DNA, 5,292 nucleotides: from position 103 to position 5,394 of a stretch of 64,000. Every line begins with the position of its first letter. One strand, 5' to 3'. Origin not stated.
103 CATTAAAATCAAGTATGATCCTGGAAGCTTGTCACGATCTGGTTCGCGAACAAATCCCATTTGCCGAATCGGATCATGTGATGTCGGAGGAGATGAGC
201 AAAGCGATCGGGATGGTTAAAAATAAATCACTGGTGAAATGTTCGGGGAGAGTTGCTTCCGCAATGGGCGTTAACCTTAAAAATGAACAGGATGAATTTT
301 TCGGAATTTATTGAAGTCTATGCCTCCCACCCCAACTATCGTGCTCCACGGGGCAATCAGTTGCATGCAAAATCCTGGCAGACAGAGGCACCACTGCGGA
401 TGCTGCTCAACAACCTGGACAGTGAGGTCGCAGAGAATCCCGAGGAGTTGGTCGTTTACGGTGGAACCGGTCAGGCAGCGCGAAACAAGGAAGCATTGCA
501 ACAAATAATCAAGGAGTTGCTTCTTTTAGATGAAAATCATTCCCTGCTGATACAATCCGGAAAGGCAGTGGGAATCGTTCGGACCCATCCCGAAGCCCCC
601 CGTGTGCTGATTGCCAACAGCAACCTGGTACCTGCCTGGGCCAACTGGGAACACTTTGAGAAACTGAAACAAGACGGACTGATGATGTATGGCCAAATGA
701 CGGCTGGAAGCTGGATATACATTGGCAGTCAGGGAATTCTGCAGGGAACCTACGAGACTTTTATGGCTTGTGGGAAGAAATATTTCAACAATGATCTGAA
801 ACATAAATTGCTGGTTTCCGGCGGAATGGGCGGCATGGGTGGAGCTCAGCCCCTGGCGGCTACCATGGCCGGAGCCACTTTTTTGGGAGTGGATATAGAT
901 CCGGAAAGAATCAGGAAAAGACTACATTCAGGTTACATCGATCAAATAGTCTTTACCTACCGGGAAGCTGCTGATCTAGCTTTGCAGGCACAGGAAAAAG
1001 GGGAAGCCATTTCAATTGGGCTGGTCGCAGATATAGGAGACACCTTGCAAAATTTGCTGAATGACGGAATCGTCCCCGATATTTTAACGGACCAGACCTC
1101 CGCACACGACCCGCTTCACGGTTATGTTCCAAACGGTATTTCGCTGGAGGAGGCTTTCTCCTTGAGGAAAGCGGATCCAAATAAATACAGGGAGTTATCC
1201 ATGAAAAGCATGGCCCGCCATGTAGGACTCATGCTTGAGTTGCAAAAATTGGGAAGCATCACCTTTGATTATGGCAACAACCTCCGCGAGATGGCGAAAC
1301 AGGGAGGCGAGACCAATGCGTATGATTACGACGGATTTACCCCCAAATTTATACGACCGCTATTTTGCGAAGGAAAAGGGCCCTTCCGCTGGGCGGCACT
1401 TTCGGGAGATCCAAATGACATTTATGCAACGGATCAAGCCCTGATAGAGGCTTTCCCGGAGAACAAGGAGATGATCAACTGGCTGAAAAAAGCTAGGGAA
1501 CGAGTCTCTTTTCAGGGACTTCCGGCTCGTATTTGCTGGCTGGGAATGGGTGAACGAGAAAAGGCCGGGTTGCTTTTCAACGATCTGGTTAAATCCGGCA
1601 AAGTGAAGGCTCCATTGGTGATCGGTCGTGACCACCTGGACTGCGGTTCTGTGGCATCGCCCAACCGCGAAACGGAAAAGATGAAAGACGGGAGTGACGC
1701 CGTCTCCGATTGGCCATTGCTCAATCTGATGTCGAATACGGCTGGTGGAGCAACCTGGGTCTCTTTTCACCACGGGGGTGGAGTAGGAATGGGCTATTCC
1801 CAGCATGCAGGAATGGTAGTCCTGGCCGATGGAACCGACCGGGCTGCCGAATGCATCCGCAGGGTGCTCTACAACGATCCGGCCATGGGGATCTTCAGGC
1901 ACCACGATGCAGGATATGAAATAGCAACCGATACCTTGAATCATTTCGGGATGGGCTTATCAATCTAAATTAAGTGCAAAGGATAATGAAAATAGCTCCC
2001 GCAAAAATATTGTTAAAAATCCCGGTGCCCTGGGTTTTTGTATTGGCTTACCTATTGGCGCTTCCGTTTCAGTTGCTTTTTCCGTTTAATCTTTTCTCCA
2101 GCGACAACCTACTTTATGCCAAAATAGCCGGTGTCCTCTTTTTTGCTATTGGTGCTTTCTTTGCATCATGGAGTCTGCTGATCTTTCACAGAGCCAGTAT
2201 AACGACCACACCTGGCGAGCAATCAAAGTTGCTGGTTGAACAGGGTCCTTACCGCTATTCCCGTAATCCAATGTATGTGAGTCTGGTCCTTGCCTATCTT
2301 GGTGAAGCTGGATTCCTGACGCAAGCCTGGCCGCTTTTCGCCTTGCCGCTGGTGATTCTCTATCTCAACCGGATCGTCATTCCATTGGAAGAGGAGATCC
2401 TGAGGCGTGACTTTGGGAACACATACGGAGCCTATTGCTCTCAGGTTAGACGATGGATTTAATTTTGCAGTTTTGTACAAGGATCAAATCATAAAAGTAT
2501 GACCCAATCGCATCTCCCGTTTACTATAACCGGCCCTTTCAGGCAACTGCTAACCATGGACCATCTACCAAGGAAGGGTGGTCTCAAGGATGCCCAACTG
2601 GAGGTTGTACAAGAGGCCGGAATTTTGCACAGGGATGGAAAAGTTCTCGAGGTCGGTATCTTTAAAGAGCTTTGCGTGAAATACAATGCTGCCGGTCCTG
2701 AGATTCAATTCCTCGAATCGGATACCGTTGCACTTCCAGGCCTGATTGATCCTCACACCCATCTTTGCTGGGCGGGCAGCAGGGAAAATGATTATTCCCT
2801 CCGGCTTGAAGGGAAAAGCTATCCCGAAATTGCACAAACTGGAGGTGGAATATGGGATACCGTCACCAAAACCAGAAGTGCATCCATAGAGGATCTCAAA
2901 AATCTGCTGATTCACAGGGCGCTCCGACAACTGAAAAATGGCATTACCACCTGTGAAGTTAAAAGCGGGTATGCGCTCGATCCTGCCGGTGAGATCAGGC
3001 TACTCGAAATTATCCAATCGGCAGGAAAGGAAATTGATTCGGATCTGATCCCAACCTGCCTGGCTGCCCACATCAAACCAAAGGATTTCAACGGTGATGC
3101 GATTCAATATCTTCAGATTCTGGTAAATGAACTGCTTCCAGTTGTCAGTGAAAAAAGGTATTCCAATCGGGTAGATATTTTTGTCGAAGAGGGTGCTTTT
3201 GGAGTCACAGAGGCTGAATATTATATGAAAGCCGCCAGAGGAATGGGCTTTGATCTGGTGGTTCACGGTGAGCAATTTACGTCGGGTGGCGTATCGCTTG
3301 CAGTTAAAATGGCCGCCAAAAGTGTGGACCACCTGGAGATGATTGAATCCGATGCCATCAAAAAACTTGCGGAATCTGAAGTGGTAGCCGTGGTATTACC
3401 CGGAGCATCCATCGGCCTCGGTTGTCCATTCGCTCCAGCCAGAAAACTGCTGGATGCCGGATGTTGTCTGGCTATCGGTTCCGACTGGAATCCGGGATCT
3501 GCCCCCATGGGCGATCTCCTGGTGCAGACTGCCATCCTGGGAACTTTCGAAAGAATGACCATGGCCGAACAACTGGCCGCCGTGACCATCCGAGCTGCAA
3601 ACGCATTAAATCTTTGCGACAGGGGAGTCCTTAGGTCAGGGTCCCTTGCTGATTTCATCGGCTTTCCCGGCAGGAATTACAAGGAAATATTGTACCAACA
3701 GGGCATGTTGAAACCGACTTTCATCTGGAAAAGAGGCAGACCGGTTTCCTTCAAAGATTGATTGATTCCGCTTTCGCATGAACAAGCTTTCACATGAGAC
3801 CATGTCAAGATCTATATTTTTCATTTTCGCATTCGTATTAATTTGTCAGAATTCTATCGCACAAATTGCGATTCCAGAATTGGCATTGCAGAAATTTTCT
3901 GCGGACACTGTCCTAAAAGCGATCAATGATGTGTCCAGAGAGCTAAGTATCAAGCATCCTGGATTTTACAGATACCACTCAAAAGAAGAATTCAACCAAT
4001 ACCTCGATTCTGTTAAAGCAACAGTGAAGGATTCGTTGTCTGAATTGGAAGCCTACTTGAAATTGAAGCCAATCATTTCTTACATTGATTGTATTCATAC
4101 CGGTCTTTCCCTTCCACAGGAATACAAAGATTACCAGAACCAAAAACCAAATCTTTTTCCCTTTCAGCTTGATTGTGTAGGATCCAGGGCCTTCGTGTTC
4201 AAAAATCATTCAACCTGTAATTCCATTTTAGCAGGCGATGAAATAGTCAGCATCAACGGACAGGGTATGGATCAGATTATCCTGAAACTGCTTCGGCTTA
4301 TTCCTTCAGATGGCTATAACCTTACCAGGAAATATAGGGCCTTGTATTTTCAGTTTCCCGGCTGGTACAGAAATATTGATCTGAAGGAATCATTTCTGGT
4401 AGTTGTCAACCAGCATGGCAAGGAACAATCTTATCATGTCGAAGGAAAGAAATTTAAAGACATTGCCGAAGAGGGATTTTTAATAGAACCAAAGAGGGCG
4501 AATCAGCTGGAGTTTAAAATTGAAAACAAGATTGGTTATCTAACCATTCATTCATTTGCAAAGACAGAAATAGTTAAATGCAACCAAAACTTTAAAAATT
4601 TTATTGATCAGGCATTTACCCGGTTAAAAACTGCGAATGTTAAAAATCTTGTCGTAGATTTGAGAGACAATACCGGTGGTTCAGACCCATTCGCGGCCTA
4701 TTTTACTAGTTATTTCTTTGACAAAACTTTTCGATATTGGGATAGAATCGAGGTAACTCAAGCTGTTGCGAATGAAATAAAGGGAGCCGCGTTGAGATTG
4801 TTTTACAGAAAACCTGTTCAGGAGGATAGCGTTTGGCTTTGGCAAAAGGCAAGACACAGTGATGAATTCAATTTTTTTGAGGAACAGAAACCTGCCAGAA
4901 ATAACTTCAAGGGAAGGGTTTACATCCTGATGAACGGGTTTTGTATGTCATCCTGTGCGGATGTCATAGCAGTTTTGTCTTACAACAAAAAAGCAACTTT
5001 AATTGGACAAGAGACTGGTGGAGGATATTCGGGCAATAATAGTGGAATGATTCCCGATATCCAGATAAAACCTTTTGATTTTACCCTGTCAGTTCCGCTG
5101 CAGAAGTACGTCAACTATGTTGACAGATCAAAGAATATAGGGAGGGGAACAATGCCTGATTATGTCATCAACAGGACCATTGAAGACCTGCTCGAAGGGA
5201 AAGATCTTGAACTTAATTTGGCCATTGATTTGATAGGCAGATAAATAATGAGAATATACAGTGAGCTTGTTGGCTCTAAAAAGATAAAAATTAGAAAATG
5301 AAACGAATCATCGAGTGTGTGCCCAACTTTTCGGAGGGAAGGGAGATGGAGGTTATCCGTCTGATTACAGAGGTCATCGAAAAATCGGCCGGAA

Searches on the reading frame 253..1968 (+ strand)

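Call 30: search_protein_families(library=pfam, proteins=[window:253-1968:+])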
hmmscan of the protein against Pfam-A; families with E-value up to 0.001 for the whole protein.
window:253-1968:+ (571 aa): 3 families
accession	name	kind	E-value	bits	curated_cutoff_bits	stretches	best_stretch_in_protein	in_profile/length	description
PF17392.7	Urocanase_C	-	1e-92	309.4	23.6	1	369-563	1-195/196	Urocanase C-terminal domain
PF01175.24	Urocanase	-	1.7e-79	266.8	23.2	1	158-366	1-209/209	Urocanase Rossmann-like domain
PF17391.7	Urocanase_N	-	1.2e-55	187.2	23.2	1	30-155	2-127/127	Urocanase N-terminal domain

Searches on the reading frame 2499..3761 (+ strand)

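Call 30: search_protein_families(library=pfam, proteins=[window:2499-3761:+])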
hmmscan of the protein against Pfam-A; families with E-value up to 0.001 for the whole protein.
window:2499-3761:+ (420 aa): 2 families
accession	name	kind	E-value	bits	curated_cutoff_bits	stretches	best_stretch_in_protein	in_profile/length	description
PF07969.17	Amidohydro_3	-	1.8e-15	57.9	29.7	1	127-387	151-442/472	Amidohydrolase family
PF01979.26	Amidohydro_1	-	1.9e-10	41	25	1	269-391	191-320/345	Amidohydrolase family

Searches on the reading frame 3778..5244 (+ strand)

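Call 30: search_protein_families(library=pfam, proteins=[window:3778-5244:+])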
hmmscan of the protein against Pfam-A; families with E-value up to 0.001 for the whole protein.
window:3778-5244:+ (488 aa): 1 family
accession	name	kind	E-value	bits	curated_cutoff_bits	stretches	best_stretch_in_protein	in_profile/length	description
PF03572.23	Peptidase_S41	-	1.3e-20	74.1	24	1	251-463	1-164/165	Peptidase family S41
